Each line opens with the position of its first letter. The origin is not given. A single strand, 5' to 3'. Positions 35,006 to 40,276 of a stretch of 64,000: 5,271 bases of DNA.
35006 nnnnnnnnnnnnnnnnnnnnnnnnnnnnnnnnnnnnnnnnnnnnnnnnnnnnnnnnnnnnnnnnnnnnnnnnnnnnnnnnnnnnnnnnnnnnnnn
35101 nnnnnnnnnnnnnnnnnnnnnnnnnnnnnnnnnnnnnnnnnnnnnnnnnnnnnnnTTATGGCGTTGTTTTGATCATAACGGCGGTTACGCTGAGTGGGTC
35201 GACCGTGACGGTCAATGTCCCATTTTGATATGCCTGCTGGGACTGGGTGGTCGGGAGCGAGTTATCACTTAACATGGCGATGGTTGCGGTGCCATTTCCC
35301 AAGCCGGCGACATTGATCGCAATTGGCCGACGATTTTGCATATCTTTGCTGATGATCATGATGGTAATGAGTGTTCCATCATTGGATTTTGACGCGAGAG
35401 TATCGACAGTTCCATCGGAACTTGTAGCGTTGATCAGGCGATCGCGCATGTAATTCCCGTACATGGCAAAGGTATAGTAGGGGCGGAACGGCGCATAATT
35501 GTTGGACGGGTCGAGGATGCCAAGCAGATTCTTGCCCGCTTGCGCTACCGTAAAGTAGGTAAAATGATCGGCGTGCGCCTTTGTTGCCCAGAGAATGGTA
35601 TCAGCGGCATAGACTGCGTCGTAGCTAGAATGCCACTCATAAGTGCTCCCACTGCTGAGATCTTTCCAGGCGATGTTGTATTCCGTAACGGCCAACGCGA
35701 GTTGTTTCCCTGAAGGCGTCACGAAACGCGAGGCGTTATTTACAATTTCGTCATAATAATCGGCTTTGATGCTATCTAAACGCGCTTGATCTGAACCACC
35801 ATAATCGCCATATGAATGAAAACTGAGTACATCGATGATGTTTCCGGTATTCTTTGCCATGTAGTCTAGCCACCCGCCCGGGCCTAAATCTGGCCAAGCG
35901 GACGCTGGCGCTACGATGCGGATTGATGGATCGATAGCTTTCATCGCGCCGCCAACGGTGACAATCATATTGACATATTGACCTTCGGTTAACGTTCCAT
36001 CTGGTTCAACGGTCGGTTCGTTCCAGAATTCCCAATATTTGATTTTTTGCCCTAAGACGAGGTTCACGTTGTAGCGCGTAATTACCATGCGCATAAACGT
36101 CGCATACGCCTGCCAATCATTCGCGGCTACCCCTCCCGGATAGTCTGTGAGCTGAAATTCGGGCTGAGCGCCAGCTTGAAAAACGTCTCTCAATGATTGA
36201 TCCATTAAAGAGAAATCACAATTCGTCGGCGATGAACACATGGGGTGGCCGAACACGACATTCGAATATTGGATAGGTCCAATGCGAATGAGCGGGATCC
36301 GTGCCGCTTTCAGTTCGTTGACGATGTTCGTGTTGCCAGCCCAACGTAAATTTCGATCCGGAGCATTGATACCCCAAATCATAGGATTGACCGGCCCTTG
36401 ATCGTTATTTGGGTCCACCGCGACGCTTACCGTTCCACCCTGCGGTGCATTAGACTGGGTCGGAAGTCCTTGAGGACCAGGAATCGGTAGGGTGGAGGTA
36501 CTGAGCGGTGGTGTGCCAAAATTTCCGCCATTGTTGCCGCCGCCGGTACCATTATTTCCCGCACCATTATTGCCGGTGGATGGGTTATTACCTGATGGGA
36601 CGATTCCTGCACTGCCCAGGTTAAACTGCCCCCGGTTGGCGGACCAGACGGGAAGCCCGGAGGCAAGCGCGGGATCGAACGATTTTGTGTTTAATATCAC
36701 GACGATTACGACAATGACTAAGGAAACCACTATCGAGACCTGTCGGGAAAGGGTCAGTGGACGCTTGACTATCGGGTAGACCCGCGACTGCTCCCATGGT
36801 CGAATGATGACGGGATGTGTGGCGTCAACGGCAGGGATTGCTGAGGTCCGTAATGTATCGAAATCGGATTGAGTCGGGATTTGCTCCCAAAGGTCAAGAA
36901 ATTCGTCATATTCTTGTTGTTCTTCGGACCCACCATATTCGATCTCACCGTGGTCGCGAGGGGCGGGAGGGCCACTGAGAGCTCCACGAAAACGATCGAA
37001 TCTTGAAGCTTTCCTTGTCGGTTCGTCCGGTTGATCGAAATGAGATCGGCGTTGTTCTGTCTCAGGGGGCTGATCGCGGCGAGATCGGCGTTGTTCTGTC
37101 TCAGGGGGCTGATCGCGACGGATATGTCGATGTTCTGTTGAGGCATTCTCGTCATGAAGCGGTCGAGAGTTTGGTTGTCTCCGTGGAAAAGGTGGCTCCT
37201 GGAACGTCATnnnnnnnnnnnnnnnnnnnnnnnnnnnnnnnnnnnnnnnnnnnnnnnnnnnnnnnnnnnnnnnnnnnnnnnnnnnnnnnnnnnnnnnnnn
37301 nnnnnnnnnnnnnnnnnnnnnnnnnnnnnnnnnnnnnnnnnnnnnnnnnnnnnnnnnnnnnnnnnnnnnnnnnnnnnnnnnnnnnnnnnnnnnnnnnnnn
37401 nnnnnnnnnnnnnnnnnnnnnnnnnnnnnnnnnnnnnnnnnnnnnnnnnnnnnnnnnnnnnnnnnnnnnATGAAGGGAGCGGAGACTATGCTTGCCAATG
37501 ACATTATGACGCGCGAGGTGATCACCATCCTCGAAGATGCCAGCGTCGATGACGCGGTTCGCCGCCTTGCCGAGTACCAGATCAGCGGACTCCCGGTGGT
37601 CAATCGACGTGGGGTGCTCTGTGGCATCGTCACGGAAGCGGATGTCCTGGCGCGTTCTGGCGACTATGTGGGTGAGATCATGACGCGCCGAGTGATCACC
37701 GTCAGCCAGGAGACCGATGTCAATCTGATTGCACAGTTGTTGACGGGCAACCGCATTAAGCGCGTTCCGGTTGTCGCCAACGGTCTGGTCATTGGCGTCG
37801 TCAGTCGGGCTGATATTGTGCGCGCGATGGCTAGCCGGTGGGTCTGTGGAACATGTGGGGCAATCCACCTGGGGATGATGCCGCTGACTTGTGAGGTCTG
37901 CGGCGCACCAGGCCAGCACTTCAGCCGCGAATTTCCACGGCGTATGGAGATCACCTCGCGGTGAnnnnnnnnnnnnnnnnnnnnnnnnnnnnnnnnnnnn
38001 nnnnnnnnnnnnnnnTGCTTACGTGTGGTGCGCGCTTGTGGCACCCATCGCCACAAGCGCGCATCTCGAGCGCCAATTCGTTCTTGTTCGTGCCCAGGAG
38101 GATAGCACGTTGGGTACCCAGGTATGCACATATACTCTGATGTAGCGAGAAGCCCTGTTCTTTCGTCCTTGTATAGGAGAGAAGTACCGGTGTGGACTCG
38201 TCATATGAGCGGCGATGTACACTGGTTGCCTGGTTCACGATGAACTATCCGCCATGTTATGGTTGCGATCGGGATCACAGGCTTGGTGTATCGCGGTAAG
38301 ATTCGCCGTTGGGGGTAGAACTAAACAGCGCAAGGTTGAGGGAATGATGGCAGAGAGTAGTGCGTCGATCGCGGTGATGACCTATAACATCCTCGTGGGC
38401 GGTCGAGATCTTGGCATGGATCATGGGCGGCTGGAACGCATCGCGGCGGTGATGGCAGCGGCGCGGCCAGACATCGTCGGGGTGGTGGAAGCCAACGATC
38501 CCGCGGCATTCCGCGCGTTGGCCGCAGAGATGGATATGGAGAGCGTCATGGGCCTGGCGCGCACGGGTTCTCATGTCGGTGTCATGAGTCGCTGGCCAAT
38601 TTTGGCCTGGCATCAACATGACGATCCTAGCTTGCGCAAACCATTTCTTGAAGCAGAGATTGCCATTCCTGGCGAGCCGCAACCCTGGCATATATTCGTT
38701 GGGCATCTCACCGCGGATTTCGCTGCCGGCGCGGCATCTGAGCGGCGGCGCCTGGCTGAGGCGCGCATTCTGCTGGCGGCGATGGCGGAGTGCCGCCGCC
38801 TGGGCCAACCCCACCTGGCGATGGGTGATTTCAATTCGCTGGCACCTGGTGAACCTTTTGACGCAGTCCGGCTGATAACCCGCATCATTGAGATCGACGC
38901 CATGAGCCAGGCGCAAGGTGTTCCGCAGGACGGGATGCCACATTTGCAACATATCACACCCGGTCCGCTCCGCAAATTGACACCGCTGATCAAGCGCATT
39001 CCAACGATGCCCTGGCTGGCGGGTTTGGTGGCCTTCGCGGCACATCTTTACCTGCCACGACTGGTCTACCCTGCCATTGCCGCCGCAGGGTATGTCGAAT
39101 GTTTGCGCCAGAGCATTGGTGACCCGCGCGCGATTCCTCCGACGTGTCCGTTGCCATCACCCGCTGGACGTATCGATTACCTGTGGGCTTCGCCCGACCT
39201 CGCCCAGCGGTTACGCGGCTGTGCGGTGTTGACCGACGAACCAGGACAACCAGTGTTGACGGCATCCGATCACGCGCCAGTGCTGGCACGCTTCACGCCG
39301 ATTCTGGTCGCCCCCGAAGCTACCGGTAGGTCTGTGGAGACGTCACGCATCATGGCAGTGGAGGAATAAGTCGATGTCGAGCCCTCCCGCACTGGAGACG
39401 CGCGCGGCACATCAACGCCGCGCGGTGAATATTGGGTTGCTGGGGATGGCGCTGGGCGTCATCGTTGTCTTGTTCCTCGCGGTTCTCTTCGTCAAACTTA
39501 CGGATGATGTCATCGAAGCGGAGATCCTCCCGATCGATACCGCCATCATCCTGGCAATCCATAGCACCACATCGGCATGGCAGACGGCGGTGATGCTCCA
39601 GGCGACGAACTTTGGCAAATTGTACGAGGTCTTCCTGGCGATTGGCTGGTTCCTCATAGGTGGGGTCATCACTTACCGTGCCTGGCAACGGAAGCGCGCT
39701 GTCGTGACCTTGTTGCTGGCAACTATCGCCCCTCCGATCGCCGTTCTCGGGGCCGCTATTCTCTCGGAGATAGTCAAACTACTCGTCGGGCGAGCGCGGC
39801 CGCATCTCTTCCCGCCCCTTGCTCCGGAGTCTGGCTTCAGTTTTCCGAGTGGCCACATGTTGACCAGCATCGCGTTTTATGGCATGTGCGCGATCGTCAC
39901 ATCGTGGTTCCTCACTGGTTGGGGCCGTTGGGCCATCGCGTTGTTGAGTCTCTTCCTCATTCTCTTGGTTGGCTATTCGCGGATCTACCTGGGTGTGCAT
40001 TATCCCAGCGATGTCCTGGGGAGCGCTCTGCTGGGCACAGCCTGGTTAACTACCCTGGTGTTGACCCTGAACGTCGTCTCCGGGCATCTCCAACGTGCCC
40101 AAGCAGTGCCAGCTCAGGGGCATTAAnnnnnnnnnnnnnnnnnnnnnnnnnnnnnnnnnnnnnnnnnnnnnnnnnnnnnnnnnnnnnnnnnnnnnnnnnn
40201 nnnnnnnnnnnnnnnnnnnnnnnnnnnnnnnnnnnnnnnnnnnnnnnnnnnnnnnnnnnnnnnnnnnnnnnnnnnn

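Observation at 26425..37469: AT-richer 11-kb glycan island: processive GT2 synthase, GT-C/polyprenyl-P-sugar synthase pair and three glycosidase-like proteins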

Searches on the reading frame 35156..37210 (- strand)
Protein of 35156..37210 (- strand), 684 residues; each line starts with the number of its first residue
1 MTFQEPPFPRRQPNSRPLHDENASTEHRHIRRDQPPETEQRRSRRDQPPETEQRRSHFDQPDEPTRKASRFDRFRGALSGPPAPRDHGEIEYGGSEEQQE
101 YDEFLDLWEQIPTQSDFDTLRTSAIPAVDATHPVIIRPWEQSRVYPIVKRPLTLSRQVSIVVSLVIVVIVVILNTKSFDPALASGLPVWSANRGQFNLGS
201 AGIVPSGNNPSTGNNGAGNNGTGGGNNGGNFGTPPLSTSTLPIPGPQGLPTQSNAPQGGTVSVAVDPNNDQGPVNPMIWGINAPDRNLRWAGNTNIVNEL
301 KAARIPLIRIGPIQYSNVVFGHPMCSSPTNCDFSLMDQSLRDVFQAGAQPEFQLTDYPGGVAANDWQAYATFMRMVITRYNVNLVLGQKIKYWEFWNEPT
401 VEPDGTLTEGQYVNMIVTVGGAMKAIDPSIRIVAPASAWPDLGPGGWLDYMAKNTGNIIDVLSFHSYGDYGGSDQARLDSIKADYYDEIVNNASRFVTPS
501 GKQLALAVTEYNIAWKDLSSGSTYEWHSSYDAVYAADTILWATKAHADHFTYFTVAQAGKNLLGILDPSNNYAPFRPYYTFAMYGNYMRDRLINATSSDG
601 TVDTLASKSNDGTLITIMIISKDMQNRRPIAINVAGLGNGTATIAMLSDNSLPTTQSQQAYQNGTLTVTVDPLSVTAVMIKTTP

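Call 5: search_protein_families(library=pfam, proteins=[window:35156-37210:-], max_evalue=0.01)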
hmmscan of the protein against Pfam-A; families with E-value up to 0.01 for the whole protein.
window:35156-37210:- (684 aa): 3 families
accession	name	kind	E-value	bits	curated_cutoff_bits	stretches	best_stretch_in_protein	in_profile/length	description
PF01229.23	Glyco_hydro_39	-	8.5e-09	35.2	26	1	371-556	133-311/472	Glycosyl hydrolases family 39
PF00150.24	Cellulase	-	0.00033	20.7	23.5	1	368-542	104-267/272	Cellulase (glycosyl hydrolase family 5)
PF06964.18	Alpha-L-AF_C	-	0.0014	19.3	27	1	510-653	2-131/165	Alpha-L-arabinofuranosidase C-terminal domain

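Call 6: search_protein_families(library=ncbifam, proteins=[window:35156-37210:-], max_evalue=0.01)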
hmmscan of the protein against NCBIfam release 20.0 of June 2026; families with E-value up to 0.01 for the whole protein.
window:35156-37210:- (684 aa): 1 family
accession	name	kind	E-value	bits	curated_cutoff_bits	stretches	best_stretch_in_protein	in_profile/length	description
NF051901.1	ArabsyFurArfAAgro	equivalog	0.0093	14.9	625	0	408-517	183-298/502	arabinosylfuranosidase ArfA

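Call 36: search_solved_structures(query=window:35156-37210:-, max_evalue=0.1)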
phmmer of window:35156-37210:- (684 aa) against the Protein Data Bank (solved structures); distinct sequences matched with E-value up to 0.1: 8.
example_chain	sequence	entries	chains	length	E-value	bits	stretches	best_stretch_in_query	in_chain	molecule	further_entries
4m29_A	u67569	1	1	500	8.2e-07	31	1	372-495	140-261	Beta-xylosidase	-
4ekj_A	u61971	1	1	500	8.3e-07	31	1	372-495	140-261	Beta-xylosidase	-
6uqj_A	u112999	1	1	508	2.7e-06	29.2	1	369-493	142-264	Beta-xylosidase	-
4atw_A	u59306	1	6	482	4.1e-05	25.4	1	389-596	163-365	ALPHA-L-ARABINOFURANOSIDASE DOMAIN PROTEIN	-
3ug3_A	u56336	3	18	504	5e-05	25.1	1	389-595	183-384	Alpha-L-arabinofuranosidase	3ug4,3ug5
3s2c_A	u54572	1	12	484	6.6e-05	24.7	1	389-595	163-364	Alpha-N-arabinofuranosidase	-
5z3k_A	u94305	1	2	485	9.6e-05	24.1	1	326-471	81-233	glucosidase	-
5o7z_A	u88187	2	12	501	0.044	15.3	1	389-493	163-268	Intracellular exo-alpha-(1->5)-L-arabinofuranosidase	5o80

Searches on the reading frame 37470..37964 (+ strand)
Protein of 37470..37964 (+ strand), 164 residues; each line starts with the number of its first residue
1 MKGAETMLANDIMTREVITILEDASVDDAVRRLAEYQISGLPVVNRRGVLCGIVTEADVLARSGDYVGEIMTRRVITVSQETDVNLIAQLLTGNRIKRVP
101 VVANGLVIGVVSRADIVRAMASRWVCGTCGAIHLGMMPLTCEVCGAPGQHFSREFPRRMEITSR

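Call 74: search_protein_families(library=pfam, proteins=[window:37470-37964:+], max_evalue=0.0001)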
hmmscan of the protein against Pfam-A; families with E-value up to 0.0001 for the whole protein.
window:37470-37964:+ (164 aa): 2 families
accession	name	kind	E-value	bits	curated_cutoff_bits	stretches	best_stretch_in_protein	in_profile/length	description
PF00571.33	CBS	-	5.6e-30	103.9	24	2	10-61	2-53/57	CBS domain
PF21349.2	RUBY_RBDX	-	4.9e-05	23.1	26.5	1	124-151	1-29/30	Rubrerythrin, rubredoxin-like domain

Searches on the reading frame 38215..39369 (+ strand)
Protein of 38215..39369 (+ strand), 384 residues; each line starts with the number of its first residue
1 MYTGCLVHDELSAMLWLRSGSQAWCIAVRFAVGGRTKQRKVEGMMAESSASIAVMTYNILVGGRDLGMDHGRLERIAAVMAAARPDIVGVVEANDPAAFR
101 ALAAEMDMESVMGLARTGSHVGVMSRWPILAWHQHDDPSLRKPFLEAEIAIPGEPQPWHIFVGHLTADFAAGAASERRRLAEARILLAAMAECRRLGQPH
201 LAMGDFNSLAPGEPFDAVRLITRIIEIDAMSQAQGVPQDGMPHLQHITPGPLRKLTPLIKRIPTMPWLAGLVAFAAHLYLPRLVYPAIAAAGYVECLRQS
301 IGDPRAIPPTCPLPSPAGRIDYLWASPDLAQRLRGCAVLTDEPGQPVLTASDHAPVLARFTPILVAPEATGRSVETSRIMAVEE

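Call 41: search_protein_families(library=pfam, proteins=[window:38215-39369:+], max_evalue=1)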
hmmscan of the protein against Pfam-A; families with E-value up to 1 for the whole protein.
window:38215-39369:+ (384 aa): 1 family
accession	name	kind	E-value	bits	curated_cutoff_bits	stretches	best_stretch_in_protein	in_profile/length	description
PF03372.29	Exo_endo_phos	-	9.5e-18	65.2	24.5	1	55-353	1-225/225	Endonuclease/Exonuclease/phosphatase family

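Call 87: find_related_loci(query=window:38215-39369:+, collection=genome_contigs, flank=10000)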
Query window:38215-39369:+ (384 aa) in genome_contigs; peptide patterns used: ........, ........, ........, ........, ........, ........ (x = any residue, [..] = any of these).
50 stretches matched a pattern; 2 encode a relative of the query (tblastn E <= 1e-3); 2 distinct loci.
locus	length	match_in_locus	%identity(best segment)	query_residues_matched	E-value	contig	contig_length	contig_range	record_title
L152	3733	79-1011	36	37-360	6e-54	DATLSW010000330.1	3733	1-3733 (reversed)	MAG TPA_asm: Ktedonobacteraceae bacterium isolate SMAG_U13940 k141_869608, whole genome shotgun sequence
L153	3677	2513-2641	48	310-361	6e-7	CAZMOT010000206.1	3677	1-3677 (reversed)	MAG TPA_asm: uncultured Anaerolineales bacterium isolate SRP068000_co2_90 genome assembly, contig: NODE_43256_length_367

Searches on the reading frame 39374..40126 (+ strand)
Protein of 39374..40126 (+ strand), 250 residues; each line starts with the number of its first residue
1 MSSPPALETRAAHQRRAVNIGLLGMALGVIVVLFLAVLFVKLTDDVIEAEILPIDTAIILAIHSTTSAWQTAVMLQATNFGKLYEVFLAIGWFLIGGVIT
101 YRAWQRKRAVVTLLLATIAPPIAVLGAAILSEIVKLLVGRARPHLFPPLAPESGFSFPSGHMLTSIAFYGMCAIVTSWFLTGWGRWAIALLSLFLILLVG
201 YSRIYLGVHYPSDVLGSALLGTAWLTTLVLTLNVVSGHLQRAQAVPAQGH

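Call 41: search_protein_families(library=pfam, proteins=[window:39374-40126:+], max_evalue=1)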
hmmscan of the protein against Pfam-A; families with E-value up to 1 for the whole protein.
window:39374-40126:+ (250 aa): 3 families
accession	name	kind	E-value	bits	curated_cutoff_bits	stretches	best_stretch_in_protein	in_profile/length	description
PF01569.27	PAP2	-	1.9e-19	70.2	27.2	1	123-230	8-123/130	PAP2 superfamily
PF14378.12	PAP2_3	-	0.016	15.5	27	1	51-223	3-186/190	PAP2 superfamily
PF00899.27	ThiF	-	0.18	11.3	28.1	1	59-147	136-212/238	ThiF family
